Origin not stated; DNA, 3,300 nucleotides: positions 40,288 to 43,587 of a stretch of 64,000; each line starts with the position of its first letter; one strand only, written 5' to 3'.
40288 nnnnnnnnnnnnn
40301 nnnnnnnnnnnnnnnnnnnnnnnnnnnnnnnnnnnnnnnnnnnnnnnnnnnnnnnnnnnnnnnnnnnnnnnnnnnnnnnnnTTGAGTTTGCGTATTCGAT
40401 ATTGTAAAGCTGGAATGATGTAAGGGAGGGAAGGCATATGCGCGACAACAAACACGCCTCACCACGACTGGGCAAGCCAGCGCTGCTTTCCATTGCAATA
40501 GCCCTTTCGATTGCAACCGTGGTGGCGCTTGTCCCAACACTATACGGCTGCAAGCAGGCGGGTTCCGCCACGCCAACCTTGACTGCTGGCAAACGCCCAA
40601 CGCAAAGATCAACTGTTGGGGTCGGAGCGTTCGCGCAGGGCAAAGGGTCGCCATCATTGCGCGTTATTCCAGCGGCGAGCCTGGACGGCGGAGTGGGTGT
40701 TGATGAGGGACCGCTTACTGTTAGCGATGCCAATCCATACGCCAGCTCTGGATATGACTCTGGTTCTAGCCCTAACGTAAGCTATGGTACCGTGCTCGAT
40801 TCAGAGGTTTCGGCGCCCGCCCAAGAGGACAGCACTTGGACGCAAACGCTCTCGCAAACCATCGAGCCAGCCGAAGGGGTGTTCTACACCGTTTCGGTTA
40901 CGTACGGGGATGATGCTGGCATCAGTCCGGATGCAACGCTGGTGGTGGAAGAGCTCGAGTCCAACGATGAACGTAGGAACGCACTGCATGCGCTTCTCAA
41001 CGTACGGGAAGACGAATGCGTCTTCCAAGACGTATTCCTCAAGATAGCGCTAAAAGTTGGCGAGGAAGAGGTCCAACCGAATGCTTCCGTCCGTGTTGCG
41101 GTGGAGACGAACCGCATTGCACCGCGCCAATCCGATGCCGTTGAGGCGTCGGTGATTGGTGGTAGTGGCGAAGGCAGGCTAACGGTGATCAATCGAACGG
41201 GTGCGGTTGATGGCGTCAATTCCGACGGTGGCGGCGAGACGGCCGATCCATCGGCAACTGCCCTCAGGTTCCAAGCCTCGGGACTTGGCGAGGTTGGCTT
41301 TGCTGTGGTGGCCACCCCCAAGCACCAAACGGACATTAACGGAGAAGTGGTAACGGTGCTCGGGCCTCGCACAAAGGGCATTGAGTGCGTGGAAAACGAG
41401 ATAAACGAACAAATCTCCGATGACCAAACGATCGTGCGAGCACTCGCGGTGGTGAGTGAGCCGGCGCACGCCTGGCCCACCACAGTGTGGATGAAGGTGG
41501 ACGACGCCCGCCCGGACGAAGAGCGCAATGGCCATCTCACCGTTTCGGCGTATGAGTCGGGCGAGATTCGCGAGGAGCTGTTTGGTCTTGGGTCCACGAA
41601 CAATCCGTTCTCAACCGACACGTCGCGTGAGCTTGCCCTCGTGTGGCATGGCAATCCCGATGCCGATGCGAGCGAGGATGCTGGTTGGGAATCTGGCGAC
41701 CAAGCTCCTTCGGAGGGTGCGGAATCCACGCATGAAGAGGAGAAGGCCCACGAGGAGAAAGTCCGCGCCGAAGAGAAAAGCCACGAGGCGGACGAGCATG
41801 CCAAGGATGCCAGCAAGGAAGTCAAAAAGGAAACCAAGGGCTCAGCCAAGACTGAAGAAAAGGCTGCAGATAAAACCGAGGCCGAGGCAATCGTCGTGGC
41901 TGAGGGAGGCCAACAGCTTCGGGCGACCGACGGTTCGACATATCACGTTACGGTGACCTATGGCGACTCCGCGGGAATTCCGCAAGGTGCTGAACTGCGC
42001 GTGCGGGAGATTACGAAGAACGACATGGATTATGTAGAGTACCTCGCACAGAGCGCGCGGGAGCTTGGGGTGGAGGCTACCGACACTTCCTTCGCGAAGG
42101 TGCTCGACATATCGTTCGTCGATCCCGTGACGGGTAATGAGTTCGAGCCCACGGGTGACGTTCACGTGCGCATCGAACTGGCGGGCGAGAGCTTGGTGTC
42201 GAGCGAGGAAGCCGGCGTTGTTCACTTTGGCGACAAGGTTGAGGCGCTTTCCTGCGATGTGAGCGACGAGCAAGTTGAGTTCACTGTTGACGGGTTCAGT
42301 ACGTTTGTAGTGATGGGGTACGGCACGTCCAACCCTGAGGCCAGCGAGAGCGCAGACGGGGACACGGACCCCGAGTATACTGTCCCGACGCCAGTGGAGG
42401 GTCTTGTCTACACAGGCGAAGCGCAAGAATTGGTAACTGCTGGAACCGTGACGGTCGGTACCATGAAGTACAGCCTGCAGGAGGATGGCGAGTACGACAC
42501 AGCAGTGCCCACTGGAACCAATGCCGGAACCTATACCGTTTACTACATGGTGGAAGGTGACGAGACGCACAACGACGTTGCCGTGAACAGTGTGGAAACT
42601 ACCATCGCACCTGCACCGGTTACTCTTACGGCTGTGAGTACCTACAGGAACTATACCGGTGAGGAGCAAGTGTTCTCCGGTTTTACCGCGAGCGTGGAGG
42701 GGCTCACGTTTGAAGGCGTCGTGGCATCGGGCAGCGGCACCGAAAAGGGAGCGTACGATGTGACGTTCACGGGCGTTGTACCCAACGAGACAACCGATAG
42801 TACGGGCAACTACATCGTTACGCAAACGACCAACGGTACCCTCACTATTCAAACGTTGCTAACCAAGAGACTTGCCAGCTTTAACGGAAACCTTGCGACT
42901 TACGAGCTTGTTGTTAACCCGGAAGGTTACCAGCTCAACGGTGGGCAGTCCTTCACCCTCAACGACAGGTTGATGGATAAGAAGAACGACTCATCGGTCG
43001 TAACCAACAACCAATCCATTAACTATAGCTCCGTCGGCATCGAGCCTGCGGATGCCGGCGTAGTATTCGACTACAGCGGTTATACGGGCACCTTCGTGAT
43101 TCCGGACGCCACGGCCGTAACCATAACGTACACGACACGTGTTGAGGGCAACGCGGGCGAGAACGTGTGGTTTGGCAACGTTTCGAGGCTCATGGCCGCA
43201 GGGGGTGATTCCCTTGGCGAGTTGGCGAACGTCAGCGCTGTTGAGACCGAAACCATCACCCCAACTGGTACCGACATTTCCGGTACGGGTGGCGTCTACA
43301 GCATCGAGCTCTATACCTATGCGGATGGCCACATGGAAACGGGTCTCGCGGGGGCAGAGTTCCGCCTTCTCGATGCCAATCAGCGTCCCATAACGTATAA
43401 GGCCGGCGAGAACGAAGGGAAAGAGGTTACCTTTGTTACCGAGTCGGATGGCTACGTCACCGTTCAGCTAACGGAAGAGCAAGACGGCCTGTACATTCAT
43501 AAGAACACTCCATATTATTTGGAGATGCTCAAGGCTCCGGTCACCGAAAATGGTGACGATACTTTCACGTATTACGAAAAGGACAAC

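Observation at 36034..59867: Candidate new system: minor-pilin-like set plus a 5,844-aa lipoprotein plus a GT-C-like membrane protein in one co-oriented block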

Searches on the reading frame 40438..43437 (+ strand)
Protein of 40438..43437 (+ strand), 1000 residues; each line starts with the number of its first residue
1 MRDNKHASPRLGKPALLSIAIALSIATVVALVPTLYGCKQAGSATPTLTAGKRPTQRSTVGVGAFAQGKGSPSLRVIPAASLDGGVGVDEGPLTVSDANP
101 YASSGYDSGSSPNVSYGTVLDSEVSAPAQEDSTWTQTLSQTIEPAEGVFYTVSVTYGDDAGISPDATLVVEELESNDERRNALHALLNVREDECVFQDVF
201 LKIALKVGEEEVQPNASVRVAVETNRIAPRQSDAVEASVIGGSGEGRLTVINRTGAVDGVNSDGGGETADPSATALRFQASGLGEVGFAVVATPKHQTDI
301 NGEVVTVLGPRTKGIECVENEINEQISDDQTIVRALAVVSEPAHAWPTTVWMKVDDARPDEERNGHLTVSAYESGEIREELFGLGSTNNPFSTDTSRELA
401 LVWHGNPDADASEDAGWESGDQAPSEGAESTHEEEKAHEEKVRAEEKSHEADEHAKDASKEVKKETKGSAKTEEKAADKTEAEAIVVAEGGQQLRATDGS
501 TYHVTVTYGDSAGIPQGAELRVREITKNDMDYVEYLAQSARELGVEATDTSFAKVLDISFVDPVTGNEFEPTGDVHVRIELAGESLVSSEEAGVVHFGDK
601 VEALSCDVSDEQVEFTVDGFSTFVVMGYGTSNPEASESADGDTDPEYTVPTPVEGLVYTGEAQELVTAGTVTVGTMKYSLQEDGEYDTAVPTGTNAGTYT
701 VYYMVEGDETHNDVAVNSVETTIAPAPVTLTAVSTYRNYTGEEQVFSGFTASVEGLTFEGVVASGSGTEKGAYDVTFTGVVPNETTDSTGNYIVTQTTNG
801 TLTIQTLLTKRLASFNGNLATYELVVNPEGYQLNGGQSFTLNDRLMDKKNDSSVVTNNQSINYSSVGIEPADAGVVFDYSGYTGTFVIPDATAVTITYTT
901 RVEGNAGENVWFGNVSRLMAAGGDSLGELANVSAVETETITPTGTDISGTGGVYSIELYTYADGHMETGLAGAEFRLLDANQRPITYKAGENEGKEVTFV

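Call 94: search_protein_families(library=pfam, proteins=[window:40438-43437:+], max_evalue=0.1)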
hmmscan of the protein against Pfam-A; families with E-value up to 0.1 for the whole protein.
window:40438-43437:+ (1000 aa): 1 family
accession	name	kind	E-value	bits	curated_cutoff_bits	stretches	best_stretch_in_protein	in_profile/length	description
PF03079.20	ARD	-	0.078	13.6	27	0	430-521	42-134/157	ARD/ARD' family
